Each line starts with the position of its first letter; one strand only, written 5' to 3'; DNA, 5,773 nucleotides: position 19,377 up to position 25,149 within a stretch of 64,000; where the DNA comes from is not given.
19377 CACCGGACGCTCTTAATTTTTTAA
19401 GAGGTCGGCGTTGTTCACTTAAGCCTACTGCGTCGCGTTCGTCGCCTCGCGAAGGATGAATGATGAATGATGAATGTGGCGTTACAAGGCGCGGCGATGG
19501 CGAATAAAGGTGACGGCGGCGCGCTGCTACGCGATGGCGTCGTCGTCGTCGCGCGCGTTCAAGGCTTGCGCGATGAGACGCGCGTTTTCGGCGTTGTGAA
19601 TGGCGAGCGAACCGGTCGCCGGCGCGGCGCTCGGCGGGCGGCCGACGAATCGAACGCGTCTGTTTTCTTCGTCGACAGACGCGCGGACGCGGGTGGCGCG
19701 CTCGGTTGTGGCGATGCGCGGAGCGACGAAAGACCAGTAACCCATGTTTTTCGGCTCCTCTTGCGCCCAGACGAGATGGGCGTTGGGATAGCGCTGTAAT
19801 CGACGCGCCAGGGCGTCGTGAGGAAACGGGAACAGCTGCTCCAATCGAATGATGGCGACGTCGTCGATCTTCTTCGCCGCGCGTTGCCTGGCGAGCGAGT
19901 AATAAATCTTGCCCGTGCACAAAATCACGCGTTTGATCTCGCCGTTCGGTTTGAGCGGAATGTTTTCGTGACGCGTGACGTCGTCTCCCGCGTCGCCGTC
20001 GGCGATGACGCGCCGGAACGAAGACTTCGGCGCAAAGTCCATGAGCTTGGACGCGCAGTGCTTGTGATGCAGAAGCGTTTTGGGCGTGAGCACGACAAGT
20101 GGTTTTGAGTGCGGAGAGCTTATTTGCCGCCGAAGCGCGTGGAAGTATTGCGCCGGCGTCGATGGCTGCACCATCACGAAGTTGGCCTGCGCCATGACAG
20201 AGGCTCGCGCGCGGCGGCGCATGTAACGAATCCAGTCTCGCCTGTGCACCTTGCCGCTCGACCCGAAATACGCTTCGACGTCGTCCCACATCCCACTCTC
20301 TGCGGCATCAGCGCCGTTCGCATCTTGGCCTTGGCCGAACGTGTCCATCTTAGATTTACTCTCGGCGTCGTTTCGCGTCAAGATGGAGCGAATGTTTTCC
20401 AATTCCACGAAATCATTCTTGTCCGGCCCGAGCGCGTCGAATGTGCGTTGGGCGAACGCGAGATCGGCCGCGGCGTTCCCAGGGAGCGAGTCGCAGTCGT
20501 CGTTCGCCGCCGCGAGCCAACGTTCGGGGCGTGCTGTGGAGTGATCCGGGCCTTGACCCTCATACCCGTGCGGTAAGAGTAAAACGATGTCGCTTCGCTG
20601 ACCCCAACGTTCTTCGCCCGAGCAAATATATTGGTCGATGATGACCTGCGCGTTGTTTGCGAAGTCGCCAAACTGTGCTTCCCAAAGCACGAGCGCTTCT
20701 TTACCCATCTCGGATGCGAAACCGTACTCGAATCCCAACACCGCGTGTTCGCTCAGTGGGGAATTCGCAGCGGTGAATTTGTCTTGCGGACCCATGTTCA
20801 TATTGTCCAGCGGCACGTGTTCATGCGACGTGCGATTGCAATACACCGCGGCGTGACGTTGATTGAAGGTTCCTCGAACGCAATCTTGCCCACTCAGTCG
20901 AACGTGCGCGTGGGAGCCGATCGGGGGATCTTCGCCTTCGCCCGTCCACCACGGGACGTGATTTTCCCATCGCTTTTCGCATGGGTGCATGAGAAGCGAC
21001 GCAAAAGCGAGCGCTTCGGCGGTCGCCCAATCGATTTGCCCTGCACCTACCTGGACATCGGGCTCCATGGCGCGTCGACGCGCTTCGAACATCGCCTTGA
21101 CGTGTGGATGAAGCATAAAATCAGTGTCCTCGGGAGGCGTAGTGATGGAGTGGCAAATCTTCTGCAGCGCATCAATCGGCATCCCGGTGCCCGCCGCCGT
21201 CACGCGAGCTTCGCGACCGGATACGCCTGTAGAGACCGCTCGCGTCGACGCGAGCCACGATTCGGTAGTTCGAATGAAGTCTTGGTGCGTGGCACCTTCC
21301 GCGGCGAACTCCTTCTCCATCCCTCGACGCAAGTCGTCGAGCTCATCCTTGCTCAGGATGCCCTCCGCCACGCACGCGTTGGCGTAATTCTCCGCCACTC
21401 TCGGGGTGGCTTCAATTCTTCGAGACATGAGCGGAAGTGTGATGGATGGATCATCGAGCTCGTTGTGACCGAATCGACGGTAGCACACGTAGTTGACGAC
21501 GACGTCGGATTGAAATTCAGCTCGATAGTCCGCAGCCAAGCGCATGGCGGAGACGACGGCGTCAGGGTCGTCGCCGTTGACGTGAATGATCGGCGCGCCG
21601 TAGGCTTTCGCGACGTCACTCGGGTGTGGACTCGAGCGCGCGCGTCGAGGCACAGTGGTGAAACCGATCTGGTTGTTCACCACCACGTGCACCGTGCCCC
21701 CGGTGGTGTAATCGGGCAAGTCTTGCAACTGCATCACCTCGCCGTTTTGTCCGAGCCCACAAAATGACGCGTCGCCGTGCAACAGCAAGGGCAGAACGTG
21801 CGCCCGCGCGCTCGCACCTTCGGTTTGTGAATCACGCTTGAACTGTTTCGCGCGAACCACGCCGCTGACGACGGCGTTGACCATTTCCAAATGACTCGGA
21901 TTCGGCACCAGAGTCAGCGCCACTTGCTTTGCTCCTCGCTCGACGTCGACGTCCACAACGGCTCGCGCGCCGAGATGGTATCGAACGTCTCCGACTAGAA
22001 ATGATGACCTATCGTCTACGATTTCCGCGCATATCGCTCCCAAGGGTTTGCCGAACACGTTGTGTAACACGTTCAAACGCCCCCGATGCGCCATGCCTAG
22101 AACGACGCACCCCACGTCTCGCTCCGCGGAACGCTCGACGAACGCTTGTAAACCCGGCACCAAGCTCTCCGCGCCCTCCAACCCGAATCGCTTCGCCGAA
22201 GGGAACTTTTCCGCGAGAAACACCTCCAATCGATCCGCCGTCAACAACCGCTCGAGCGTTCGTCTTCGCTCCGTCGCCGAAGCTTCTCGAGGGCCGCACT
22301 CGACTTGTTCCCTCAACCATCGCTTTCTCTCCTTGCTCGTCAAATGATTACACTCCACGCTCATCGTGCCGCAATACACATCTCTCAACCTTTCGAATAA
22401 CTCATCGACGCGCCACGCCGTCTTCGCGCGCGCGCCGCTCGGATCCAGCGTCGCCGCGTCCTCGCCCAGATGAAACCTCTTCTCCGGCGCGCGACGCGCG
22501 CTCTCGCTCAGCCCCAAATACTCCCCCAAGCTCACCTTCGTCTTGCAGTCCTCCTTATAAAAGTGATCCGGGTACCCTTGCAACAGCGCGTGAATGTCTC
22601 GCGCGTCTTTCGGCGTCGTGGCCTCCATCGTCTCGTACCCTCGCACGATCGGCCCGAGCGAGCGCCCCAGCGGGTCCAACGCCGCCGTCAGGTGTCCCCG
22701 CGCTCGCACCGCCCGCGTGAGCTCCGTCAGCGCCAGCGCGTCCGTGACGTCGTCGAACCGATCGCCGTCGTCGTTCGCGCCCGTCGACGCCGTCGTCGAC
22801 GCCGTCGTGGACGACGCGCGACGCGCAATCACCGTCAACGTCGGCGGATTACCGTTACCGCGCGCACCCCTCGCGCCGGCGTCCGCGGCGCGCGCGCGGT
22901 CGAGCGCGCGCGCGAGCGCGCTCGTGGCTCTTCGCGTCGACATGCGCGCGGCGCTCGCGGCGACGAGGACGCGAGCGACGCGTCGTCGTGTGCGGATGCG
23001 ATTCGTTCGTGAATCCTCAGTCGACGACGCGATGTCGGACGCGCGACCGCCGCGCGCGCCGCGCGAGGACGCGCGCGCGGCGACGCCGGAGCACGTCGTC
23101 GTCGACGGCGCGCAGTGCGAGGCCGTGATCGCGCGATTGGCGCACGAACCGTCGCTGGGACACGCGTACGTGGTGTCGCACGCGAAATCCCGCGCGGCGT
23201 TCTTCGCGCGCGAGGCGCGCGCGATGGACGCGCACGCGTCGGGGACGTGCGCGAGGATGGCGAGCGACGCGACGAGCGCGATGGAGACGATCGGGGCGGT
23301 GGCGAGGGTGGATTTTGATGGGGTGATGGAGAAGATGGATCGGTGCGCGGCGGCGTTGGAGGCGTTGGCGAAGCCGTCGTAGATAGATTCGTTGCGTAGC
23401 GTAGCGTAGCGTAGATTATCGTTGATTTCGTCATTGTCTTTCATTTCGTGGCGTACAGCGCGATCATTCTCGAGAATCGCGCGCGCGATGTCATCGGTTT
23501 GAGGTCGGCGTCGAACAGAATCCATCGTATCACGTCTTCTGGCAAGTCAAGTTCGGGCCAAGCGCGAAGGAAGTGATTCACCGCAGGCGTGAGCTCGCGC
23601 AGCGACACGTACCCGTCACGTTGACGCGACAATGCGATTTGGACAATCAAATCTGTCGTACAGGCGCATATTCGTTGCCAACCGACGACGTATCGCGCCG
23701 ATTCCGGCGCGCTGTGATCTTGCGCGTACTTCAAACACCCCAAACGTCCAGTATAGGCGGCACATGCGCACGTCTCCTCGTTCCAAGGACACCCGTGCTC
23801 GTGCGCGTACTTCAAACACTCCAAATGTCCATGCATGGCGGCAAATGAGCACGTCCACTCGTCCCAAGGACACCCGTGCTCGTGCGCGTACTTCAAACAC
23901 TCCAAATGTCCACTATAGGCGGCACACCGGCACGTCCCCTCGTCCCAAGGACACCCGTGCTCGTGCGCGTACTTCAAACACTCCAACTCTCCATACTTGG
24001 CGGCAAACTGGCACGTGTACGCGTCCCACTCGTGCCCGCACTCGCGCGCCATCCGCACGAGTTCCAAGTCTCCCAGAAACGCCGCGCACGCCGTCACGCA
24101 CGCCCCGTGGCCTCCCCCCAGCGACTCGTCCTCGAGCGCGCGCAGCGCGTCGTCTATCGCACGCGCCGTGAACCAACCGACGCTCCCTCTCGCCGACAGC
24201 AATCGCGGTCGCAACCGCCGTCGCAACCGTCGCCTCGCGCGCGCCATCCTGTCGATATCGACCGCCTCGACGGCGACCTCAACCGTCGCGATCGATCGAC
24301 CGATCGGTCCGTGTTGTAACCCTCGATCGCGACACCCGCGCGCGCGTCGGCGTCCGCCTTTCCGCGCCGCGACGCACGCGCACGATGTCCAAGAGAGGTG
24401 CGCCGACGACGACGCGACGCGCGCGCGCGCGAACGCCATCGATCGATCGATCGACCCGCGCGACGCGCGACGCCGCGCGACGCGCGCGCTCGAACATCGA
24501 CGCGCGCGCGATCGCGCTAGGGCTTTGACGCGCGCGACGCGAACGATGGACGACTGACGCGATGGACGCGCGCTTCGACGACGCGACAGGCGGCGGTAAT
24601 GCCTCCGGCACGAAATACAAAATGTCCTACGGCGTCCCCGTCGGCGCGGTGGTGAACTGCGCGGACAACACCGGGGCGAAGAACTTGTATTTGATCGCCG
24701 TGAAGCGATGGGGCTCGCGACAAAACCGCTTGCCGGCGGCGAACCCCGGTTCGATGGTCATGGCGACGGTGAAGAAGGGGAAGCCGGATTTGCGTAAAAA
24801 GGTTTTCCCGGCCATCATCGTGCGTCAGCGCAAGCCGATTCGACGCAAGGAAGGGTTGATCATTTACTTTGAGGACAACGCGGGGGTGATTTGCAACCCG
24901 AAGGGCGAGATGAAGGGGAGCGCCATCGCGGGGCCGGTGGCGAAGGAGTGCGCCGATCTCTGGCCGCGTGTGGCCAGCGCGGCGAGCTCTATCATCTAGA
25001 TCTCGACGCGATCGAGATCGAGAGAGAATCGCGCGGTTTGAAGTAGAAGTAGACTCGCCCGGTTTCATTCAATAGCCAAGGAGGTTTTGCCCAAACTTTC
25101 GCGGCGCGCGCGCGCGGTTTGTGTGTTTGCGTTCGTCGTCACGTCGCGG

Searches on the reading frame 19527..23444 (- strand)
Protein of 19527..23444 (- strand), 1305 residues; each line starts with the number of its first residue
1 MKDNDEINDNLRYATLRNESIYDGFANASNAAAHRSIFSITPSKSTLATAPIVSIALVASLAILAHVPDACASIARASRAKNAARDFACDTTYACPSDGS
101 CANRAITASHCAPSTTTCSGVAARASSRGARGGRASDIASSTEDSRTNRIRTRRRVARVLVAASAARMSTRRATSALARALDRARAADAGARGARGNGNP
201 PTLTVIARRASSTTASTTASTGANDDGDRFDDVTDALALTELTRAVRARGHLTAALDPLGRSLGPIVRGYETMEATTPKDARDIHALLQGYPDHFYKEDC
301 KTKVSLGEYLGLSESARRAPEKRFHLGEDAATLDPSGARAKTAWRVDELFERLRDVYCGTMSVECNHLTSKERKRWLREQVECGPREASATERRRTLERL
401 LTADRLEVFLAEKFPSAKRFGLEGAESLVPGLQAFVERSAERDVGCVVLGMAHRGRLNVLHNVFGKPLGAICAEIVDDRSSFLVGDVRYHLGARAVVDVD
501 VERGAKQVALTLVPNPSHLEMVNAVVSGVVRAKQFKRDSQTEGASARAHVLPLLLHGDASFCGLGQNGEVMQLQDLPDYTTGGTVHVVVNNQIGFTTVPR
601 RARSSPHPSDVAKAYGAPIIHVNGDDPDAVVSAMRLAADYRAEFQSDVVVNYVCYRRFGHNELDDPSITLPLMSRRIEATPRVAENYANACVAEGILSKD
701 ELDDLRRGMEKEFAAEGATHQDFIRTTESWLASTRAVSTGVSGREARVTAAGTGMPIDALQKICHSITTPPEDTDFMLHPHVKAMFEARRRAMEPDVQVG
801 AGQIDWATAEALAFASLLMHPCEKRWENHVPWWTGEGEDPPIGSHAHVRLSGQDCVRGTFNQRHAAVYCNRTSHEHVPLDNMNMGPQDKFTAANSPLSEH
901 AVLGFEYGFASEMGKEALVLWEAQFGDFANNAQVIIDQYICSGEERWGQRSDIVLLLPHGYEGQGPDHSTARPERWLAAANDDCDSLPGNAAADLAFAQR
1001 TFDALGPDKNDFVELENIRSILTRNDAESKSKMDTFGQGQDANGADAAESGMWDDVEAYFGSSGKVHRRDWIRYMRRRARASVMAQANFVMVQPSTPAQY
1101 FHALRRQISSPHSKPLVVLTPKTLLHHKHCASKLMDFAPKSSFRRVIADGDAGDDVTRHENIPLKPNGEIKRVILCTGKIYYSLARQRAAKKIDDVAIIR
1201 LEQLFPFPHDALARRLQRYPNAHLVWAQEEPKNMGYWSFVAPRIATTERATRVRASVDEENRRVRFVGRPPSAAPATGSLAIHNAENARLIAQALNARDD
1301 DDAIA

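Call 55: search_protein_families(library=pfam, proteins=[window:19527-23444:-], max_evalue=0.001)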
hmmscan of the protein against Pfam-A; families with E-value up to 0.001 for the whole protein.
window:19527-23444:- (1305 aa): 3 families
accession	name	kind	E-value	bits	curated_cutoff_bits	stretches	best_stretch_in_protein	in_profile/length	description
PF16870.10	OxoGdeHyase_C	-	3.5e-49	166.9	27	1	1132-1295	2-151/151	2-oxoglutarate dehydrogenase C-terminal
PF00676.26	E1_dh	-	1.3e-41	143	22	1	400-713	3-284/300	Dehydrogenase E1 component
PF02779.29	Transket_pyr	-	1.7e-32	112.9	27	2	846-981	21-134/174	Transketolase, pyrimidine binding domain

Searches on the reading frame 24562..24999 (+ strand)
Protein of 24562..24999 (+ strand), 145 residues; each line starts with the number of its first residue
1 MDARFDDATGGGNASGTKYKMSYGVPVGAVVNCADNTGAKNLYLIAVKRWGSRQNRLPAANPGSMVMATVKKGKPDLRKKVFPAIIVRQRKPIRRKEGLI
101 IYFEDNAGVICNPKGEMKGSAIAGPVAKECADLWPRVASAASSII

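Call 56: search_protein_families(library=pfam, proteins=[window:24562-24999:+], max_evalue=0.001)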
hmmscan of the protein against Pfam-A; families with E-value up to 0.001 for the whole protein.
window:24562-24999:+ (145 aa): 1 family
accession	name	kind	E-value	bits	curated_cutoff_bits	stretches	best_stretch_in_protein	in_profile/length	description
PF00238.24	Ribosomal_L14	-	2e-37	128.3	23.6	1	26-145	3-122/122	Ribosomal protein L14p/L23e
